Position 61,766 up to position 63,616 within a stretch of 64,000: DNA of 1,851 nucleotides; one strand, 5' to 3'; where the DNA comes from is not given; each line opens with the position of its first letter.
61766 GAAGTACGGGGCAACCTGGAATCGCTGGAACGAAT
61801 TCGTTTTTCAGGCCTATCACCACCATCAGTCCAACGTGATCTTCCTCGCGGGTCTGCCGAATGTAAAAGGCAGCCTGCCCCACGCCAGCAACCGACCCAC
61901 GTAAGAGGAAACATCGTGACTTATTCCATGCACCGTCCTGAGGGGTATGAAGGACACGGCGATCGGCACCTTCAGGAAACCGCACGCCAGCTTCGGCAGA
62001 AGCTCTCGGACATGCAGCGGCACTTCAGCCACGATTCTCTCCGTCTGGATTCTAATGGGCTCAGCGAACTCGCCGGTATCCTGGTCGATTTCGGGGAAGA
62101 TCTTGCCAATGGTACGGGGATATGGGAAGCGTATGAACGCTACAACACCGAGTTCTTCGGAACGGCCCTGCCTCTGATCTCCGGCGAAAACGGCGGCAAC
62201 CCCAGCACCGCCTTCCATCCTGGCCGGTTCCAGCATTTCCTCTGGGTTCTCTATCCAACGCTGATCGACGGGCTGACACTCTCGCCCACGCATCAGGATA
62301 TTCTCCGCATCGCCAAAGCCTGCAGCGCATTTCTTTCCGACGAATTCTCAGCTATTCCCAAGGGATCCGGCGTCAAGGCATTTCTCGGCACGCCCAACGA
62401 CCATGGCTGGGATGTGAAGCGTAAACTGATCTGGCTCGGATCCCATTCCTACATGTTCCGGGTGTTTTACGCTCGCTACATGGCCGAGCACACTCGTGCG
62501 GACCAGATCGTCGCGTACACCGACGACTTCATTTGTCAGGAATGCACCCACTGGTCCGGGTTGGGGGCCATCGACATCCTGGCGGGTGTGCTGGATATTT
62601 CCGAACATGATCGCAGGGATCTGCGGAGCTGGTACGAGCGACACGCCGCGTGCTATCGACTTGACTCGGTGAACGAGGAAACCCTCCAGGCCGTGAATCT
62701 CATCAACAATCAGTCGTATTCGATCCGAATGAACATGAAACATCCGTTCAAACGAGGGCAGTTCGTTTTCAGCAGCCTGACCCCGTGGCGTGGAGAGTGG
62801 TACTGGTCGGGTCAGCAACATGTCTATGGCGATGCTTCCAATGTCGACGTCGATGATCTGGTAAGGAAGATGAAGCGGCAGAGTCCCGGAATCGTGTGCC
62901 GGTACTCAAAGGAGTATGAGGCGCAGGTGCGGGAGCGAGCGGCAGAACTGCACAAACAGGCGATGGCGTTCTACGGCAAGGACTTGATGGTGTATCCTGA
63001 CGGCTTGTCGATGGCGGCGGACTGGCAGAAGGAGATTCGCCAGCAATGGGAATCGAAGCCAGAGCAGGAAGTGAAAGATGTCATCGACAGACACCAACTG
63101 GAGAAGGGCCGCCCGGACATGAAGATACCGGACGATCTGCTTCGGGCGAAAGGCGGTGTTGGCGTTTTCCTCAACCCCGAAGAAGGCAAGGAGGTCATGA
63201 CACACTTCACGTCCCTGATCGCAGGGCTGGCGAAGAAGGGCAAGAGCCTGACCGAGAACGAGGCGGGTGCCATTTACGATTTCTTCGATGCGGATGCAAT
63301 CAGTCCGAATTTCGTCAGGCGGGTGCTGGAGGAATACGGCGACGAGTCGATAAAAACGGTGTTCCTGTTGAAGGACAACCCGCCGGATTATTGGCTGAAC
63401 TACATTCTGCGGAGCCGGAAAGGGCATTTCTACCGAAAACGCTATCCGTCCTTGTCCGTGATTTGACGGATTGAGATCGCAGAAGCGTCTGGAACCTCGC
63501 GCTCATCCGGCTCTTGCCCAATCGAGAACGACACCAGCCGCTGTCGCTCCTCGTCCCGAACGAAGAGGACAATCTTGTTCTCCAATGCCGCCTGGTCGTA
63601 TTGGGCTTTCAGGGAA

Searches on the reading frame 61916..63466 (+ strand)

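Call 10: search_protein_families(library=pfam, proteins=[window:61916-63466:+], max_evalue=0.001)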
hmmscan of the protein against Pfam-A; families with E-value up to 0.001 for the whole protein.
window:61916-63466:+ (516 aa): 1 family
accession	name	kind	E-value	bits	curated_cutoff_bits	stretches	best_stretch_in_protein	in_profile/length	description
PF12954.12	DUF3843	-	5.8e-08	32.7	25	1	55-188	54-190/410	Protein of unknown function (DUF3843)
